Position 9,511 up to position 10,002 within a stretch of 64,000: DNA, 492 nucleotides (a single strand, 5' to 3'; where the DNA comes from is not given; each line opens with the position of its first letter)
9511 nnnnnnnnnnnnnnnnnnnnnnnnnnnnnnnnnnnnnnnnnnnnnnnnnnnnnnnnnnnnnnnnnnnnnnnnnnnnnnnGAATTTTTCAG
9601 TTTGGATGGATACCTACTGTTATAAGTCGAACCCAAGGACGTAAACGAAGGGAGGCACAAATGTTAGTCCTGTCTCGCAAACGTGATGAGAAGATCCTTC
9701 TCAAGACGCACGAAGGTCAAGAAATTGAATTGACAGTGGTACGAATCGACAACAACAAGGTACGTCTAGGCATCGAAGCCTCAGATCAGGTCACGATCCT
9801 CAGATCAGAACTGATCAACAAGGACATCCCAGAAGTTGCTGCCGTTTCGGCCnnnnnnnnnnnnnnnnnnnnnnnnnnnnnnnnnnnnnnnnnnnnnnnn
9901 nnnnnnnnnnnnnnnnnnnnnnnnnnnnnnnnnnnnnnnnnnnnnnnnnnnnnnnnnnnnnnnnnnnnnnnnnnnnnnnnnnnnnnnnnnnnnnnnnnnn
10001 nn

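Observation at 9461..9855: Phage-encoded CsrA homolog transcribed against the local gene orientation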

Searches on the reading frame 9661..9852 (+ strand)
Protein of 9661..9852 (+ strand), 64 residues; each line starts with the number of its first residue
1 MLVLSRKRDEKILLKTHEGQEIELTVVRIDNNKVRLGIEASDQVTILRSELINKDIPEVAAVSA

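Call 6: search_protein_families(library=pfam, proteins=[window:9661-9852:+], max_evalue=0.01)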
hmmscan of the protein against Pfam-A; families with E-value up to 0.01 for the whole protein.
window:9661-9852:+ (64 aa): 1 family
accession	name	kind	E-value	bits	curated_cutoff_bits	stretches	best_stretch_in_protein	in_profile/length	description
PF02599.21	CsrA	-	1.4e-17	63.8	27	1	1-54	1-50/53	Global regulator protein family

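Call 8: search_dna_similar(query=window:9661-9852:+, collection=phages, mode=protein, max_rows=40, max_evalue=0.001)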
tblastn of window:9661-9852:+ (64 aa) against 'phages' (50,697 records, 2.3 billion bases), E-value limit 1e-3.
Records with a match: 2; places in all: 2; records where one place covers at least 80% of the query: 0.
Best place of each record, by identity: 60-80% 1; <60% 1.
By first word of the organism name: uncultured 1; Pseudomonas 1.
By host as written in the record: - 1; Pseudomonas aeruginosa strain 3-38 1.
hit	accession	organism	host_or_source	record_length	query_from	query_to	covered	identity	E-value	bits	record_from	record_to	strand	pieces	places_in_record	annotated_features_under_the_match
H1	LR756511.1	uncultured phage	metagenomic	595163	1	51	80%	67.3%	6e-12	64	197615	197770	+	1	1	record has no annotation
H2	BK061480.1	Pseudomonas phage vB_PaeS-D14H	Pseudomonas aeruginosa strain 3-38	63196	1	51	80%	45.1%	5e-4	41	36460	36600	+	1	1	Bacteriophage control infection protein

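Call 9: search_protein_families(library=phrogs, proteins=[window:9661-9852:+], max_evalue=0.001)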
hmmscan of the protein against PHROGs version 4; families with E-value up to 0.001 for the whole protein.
window:9661-9852:+ (64 aa): 2 families
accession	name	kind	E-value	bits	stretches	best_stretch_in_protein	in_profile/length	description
phrog_9500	-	transcription regulation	4.4e-09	37.2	1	1-53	1-49/65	CsrA-like regulator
phrog_5527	-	transcription regulation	2e-08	35.4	1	1-54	1-50/123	transcriptional regulator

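Call 11: find_encoding_contigs(protein=window:9661-9852:+, flank=10000, max_places=6)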
Protein window:9661-9852:+ (64 aa): 2 contigs read that carry it; 2 places shown.
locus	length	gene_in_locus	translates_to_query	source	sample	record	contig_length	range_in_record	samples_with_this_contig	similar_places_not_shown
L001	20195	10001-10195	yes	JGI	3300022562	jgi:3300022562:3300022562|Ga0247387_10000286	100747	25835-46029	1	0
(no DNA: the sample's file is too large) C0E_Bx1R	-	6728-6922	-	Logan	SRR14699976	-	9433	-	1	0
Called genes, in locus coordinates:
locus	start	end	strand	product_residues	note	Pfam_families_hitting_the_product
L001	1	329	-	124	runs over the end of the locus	-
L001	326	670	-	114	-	-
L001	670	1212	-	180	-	-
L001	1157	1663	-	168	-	-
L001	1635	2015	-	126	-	PF06094:GGACT, PF21986:AH_C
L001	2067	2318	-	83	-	-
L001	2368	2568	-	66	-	-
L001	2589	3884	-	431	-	PF06689:zf-C4_ClpX, PF13401:AAA_22 (faint), PF00004:AAA, PF07724:AAA_2, PF07728:AAA_5 (faint), PF10431:ClpB_D2-small (weak)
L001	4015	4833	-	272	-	PF02163:Peptidase_M50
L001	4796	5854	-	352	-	PF00535:Glycos_transf_2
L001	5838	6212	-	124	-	-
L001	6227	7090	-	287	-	PF00520:Ion_trans, PF07885:Ion_trans_2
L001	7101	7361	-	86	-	-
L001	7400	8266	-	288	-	PF00535:Glycos_transf_2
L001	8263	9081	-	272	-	PF00535:Glycos_transf_2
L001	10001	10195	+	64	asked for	PF02599:CsrA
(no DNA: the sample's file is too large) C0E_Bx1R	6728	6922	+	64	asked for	PF02599:CsrA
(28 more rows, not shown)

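Call 12: get_annotated_region(hit=H1, flank=8000)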
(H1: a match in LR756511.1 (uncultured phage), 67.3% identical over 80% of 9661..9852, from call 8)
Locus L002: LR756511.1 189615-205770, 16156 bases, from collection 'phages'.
description: uncultured phage genome assembly, chromosome: 1.
organism: uncultured phage (NCBI taxid 278008)
taxonomy: Viruses; environmental samples
host: -; source: metagenomic; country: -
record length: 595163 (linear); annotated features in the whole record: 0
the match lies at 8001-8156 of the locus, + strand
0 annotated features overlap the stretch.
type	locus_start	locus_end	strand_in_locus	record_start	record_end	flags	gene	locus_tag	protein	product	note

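Call 13: get_annotated_region(hit=H2, flank=4000)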
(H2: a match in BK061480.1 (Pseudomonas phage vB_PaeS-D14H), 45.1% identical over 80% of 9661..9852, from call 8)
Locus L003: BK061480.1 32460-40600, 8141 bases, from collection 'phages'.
description: TPA_asm: Pseudomonas phage vB_PaeS-D14H, complete genome.
organism: Pseudomonas phage vB_PaeS-D14H (NCBI taxid 2965063)
taxonomy: Viruses; Duplodnaviria; Heunggongvirae; Uroviricota; Caudoviricetes
host: Pseudomonas aeruginosa strain 3-38; source: -; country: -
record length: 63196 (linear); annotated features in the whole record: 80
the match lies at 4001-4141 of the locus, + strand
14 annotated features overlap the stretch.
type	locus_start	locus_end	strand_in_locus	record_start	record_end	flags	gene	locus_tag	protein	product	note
CDS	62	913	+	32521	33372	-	-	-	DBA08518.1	CI repressor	-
CDS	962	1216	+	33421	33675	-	-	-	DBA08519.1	hypothetical protein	-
CDS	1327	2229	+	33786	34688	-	-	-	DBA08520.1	hypothetical protein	-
CDS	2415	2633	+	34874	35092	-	-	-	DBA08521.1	hypothetical protein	-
CDS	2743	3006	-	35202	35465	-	-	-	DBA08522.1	hypothetical protein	-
CDS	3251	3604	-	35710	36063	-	-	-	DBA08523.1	hypothetical protein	-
CDS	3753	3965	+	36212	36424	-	-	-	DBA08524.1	Phage protein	-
CDS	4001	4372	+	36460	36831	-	-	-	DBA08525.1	Bacteriophage control infection protein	-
CDS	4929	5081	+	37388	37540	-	-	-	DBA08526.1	Phage protein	-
CDS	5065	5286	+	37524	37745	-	-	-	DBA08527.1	hypothetical protein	-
CDS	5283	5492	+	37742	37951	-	-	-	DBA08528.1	hypothetical protein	-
CDS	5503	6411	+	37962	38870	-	-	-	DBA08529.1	YqaJ-like exonuclease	-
CDS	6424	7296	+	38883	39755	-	-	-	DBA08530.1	Recombinational DNA repair protein RecT (prophage associated)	-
CDS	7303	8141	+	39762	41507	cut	-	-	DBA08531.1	putative recombinase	-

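Call 14: find_homologous_proteins(query=window:9661-9852:+, max_evalue=0.001)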
Query window:9661-9852:+ (64 aa): 891 proteins with E <= 0.001 among 1297 candidates; the best 120 are listed.
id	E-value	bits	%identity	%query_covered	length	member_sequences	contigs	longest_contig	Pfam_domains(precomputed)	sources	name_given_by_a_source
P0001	8.3e-31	121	100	100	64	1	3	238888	PF02599.22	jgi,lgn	-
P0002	6.7e-25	102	86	98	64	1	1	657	PF02599.22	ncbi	-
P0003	6.9e-24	99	84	95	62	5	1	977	PF02599.22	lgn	-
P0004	1.2e-23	98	87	95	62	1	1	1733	PF02599.22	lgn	-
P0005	3.5e-23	97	95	86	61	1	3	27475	PF02599.22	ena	-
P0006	4.9e-23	97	85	95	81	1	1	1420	PF02599.22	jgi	jgi:carbon storage regulator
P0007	1.6e-22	95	85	94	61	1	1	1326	PF02599.22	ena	-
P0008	1.8e-22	95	84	95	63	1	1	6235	PF02599.22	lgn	-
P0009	1.8e-22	95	91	86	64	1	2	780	PF02599.22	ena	-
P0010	6.5e-22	93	80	95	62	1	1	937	PF02599.22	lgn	-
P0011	1.1e-20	89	77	95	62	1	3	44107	PF02599.22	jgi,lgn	-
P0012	1.2e-20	89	84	95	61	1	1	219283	PF02599.22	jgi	jgi:carbon storage regulator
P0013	3.9e-20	88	77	95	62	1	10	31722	PF02599.22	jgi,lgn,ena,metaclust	metaclust:\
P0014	6.9e-20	87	75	95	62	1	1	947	PF02599.22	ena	-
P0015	1.1e-19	86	77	95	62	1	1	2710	PF02599.22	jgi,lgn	jgi:carbon storage regulator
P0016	1.2e-19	86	88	81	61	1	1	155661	PF02599.22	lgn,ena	-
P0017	1.3e-19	86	75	95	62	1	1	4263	PF02599.22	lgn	-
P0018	1.5e-19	86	77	95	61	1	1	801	PF02599.22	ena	-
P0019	2.0e-19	85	74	95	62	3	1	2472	PF02599.22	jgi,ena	-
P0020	2.6e-19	85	70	98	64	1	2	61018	PF02599.22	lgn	-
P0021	3.7e-19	85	74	95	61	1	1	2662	PF02599.22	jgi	jgi:carbon storage regulator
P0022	4.1e-19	84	77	95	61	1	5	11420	PF02599.22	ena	-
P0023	5.2e-19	84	74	95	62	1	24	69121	PF02599.22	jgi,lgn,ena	jgi:carbon storage regulator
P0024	6.1e-19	84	75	95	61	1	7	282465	PF02599.22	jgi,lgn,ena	jgi:carbon storage regulator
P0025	6.7e-19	84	75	95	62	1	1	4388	PF02599.22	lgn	-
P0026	6.7e-19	84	74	95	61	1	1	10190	PF02599.22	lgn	-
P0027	8.2e-19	83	77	94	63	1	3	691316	PF02599.22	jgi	jgi:carbon storage regulator CsrA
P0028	8.3e-19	83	80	84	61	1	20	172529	PF02599.22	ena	-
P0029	8.8e-19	83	85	81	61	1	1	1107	PF02599.22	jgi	jgi:carbon storage regulator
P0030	9.2e-19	83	83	83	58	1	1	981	PF02599.22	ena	-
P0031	9.5e-19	83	72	95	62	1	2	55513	PF02599.22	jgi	-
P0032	9.5e-19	83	75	95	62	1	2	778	PF02599.22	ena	-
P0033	1.1e-18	83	75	94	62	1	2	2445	PF02599.22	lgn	-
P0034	1.2e-18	83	72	95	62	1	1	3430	PF02599.22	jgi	jgi:carbon storage regulator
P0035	1.3e-18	83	77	94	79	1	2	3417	PF02599.22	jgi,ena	-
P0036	1.4e-18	83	75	95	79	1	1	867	PF02599.22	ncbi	-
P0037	1.4e-18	83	74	95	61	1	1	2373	PF02599.22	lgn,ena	-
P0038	1.6e-18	83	75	95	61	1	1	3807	PF02599.22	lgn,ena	-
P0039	1.7e-18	82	72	95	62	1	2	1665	PF02599.22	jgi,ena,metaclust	metaclust:\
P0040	1.8e-18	82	74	95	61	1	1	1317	PF02599.22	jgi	-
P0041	1.8e-18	82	74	95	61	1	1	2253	PF02599.22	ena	-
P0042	1.9e-18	82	80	84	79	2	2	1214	PF02599.22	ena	-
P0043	2.0e-18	82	81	92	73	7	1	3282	PF02599.22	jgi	jgi:carbon storage regulator CsrA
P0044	2.1e-18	82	83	81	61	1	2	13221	PF02599.22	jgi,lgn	jgi:carbon storage regulator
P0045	2.7e-18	82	74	95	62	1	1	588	PF02599.22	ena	-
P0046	3.0e-18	82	78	94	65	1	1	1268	PF02599.22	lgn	-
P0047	3.1e-18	82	78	86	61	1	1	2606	PF02599.22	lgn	-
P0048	3.3e-18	82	74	95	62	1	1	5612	PF02599.22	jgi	jgi:carbon storage regulator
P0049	3.6e-18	81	74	95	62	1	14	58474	PF02599.22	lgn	-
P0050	3.7e-18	81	73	100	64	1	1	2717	PF02599.22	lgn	-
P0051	3.8e-18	81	85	86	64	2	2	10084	PF02599.22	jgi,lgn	-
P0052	3.8e-18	81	75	100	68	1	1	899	PF02599.22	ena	-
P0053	3.9e-18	81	87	84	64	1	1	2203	PF02599.22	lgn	-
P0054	3.9e-18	81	74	95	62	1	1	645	PF02599.22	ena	-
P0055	4.0e-18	81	74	100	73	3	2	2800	PF02599.22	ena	-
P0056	4.1e-18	81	87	84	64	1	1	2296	PF02599.22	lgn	-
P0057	4.1e-18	81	74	95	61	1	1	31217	PF02599.22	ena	-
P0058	4.3e-18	81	73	94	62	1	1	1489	PF02599.22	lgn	-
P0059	4.6e-18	81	78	86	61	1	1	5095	PF02599.22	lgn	-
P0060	4.7e-18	81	87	84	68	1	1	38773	PF02599.22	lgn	-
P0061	5.1e-18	81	83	84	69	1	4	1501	PF02599.22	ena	-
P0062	6.0e-18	81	73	97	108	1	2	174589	PF02599.22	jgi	jgi:carbon storage regulator CsrA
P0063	6.2e-18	81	83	84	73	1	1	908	PF02599.22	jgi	jgi:carbon storage regulator CsrA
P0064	6.5e-18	81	83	84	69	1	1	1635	PF02599.22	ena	-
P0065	6.6e-18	81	70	98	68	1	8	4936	PF02599.22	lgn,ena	-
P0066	7.1e-18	81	74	95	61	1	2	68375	PF02599.22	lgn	-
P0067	7.8e-18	80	83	84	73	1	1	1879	PF02599.22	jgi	jgi:carbon storage regulator CsrA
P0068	7.8e-18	80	72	95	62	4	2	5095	PF02599.22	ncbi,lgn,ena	-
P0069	7.9e-18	80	74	95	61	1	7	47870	PF02599.22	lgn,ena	-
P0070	7.9e-18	80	72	95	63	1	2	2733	PF02599.22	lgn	-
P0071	8.9e-18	80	79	95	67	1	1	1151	PF02599.22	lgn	-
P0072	1.1e-17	80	75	95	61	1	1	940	PF02599.22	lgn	-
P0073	1.2e-17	80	74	95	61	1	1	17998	PF02599.22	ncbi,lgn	-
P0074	1.3e-17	80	79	83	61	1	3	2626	PF02599.22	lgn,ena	-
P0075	1.4e-17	80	74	100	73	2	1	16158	PF02599.22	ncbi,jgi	jgi:carbon storage regulator CsrA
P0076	1.4e-17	80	68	98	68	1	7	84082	PF02599.22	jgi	jgi:carbon storage regulator CsrA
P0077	1.5e-17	79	73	95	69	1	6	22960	PF02599.22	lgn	-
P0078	1.6e-17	79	81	91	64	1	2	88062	PF02599.22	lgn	-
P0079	1.7e-17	79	73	95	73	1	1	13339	PF02599.22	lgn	-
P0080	1.7e-17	79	72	95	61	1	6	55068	PF02599.22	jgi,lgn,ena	-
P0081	1.7e-17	79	79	91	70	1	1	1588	PF02599.22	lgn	-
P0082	1.9e-17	79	78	91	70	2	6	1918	PF02599.22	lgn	-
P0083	1.9e-17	79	70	98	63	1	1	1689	PF02599.22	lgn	-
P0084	2.0e-17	79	87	81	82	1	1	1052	PF02599.22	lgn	-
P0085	2.0e-17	79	76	97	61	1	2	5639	PF02599.22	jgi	jgi:carbon storage regulator CsrA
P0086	2.1e-17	79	73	95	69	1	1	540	PF02599.22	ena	-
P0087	2.1e-17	79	72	94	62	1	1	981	PF02599.22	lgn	-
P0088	2.1e-17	79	79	91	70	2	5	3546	PF02599.22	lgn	-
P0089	2.2e-17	79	69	100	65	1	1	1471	PF02599.22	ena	-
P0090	2.2e-17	79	80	84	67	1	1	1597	PF02599.22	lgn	-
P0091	2.3e-17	79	81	84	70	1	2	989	PF02599.22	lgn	-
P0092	2.5e-17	79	73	97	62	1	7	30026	PF02599.22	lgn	-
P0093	2.6e-17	79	79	81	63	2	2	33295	PF02599.22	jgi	jgi:carbon storage regulator CsrA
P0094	2.7e-17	79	81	84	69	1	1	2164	PF02599.22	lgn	-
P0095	2.8e-17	79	73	95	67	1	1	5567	PF02599.22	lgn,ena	-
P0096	2.9e-17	79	74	92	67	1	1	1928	PF02599.22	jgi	jgi:carbon storage regulator CsrA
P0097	2.9e-17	79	72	94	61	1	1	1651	PF02599.22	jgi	jgi:carbon storage regulator CsrA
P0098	3.0e-17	79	72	95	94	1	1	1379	PF02599.22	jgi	-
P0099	3.0e-17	79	77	88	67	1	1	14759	PF02599.22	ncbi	-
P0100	3.0e-17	79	85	83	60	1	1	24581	PF02599.22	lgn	-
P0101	3.4e-17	78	77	83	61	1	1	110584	PF02599.22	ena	-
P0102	3.6e-17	78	80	84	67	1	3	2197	PF02599.22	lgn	-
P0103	4.1e-17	78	79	91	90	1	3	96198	PF02599.22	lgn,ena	-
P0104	4.5e-17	78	81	84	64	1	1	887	PF02599.22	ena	-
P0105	4.6e-17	78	75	88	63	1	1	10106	PF02599.22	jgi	jgi:carbon storage regulator CsrA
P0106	4.7e-17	78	80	84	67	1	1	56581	PF02599.22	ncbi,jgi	jgi:carbon storage regulator CsrA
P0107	4.7e-17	78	71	98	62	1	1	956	PF02599.22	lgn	-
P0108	5.0e-17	78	75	95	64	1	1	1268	PF02599.22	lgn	-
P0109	5.2e-17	78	79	91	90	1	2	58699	PF02599.22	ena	-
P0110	5.8e-17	78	70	100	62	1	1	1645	PF02599.22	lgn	-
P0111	5.8e-17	78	72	100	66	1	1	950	PF02599.22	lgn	-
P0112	5.9e-17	78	78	84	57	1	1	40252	PF02599.22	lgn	-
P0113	6.4e-17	78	71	97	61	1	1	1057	PF02599.22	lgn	-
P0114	6.5e-17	78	72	95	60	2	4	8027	PF02599.22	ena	-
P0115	6.6e-17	77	80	84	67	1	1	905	PF02599.22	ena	-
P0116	7.0e-17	77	71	97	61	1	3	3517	PF02599.22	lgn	-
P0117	7.0e-17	77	73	97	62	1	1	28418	PF02599.22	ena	-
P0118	7.0e-17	77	70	94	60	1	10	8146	PF02599.22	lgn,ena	-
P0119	7.6e-17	77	77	83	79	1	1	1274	PF02599.22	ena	-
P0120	7.7e-17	77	70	95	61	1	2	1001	PF02599.22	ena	-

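Call 23: find_encoding_contigs(protein=P0027, flank=6000, max_places=2)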
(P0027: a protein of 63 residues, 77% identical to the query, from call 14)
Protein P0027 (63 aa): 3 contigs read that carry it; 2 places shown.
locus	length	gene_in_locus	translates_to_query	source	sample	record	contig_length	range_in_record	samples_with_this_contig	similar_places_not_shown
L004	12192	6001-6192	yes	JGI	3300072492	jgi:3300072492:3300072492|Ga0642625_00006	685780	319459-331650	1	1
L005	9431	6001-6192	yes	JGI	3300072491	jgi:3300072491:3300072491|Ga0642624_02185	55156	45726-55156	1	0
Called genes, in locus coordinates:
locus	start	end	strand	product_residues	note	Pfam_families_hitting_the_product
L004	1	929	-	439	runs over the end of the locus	PF06689:zf-C4_ClpX (faint), PF00004:AAA, PF07724:AAA_2, PF10431:ClpB_D2-small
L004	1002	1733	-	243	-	PF02163:Peptidase_M50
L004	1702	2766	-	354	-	PF00535:Glycos_transf_2, PF13641:Glyco_tranf_2_3 (faint)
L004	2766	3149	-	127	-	-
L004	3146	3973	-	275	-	PF00535:Glycos_transf_2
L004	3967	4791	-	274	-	PF13641:Glyco_tranf_2_3 (weak), PF00535:Glycos_transf_2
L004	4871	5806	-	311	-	-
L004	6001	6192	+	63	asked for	PF02599:CsrA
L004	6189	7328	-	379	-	PF13793:Pribosyltran_N, PF00156:Pribosyltran (weak), PF14572:Pribosyl_synth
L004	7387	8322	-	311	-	PF00763:THF_DHG_CYH, PF02882:THF_DHG_CYH_C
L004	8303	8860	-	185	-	PF13521:AAA_28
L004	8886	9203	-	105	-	-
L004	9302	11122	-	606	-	-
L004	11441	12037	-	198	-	PF01936:NYN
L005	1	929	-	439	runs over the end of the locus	PF06689:zf-C4_ClpX (faint), PF00004:AAA, PF07724:AAA_2, PF10431:ClpB_D2-small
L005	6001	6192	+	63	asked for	PF02599:CsrA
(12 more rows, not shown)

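Call 24: find_encoding_contigs(protein=P0012, flank=6000, max_places=2)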
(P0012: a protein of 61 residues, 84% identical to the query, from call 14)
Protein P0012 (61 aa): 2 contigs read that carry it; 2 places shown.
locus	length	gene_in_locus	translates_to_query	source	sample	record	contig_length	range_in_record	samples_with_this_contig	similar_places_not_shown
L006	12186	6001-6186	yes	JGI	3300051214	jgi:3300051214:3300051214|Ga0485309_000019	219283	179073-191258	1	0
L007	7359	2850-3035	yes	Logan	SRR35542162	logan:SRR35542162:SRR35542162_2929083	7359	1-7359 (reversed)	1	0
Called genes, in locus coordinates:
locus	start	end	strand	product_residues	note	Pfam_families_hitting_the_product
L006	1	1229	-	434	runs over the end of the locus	PF06689:zf-C4_ClpX, PF14532:Sigma54_activ_2 (weak), PF00004:AAA, PF07724:AAA_2, PF07728:AAA_5 (faint), PF10431:ClpB_D2-small (weak)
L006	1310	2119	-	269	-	PF02163:Peptidase_M50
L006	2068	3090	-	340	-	PF00535:Glycos_transf_2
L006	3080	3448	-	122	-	-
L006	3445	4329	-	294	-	PF00535:Glycos_transf_2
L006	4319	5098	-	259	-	PF00535:Glycos_transf_2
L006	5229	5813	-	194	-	-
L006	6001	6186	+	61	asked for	PF02599:CsrA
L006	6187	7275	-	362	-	PF13793:Pribosyltran_N, PF00156:Pribosyltran (weak), PF14572:Pribosyl_synth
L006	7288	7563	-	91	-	-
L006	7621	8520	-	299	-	PF00763:THF_DHG_CYH, PF02882:THF_DHG_CYH_C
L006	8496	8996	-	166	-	PF13671:AAA_33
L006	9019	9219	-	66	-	-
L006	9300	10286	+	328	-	-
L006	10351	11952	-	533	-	PF02195:ParB_N (weak)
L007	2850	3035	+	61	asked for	PF02599:CsrA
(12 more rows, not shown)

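Call 25: find_encoding_contigs(protein=P0024, flank=6000, max_places=3)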
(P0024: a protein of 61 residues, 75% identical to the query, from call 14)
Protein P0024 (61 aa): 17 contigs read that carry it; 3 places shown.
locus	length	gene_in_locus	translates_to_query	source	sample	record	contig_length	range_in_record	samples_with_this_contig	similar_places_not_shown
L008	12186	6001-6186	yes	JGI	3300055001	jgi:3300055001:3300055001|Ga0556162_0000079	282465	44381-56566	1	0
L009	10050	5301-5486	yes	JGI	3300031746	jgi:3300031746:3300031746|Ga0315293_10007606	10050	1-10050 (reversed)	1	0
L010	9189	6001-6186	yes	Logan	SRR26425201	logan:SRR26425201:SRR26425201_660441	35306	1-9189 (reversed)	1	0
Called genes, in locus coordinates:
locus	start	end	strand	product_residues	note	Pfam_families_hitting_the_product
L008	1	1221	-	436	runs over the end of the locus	PF06689:zf-C4_ClpX (weak), PF14532:Sigma54_activ_2 (faint), PF00004:AAA, PF07724:AAA_2, PF07728:AAA_5 (faint), PF10431:ClpB_D2-small (weak)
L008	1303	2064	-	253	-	PF02163:Peptidase_M50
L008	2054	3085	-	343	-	PF00535:Glycos_transf_2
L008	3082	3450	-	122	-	-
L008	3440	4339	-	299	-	PF00535:Glycos_transf_2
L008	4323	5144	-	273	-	PF00535:Glycos_transf_2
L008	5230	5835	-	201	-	-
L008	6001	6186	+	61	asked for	PF02599:CsrA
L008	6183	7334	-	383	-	PF13793:Pribosyltran_N, PF00156:Pribosyltran (weak), PF14572:Pribosyl_synth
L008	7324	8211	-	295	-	PF00763:THF_DHG_CYH, PF02882:THF_DHG_CYH_C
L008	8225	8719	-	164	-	PF13671:AAA_33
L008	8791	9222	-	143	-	-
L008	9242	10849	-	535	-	-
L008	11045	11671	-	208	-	-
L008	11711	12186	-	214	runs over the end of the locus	-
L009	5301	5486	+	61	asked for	PF02599:CsrA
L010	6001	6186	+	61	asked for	PF02599:CsrA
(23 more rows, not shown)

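Call 26: search_solved_structures(query=window:9661-9852:+, max_evalue=0.01, show_alignments=4)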
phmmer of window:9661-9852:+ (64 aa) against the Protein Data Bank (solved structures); distinct sequences matched with E-value up to 0.01: 10.
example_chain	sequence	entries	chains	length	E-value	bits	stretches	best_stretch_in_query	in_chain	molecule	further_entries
1y00_A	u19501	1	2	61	0.00038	23.6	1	1-54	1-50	Carbon storage regulator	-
2bti_A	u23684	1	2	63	0.00045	23.4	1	1-54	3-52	CARBON STORAGE REGULATOR HOMOLOG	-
1t3o_A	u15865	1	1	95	0.00052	23.2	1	1-52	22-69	Carbon storage regulator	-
5z38_F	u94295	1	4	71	0.00063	22.9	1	1-54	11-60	wild type CsrA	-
6g6o_A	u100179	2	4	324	0.00066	22.9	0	13-38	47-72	Ika8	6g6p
7yr6_E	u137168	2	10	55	0.0015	21.7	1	1-53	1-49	Translational regulator CsrA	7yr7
5dmb_D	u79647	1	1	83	0.0016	21.7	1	2-52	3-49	Carbon storage regulator homolog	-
1vpz_A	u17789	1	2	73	0.0032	20.7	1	1-54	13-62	Carbon storage regulator homolog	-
2jpp_A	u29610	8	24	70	0.0064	19.8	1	1-53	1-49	Translational repressor | Carbon storage regulator homolog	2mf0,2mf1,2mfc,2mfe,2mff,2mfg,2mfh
5z38_E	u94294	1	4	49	0.0097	19.2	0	1-47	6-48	Truncated-CsrA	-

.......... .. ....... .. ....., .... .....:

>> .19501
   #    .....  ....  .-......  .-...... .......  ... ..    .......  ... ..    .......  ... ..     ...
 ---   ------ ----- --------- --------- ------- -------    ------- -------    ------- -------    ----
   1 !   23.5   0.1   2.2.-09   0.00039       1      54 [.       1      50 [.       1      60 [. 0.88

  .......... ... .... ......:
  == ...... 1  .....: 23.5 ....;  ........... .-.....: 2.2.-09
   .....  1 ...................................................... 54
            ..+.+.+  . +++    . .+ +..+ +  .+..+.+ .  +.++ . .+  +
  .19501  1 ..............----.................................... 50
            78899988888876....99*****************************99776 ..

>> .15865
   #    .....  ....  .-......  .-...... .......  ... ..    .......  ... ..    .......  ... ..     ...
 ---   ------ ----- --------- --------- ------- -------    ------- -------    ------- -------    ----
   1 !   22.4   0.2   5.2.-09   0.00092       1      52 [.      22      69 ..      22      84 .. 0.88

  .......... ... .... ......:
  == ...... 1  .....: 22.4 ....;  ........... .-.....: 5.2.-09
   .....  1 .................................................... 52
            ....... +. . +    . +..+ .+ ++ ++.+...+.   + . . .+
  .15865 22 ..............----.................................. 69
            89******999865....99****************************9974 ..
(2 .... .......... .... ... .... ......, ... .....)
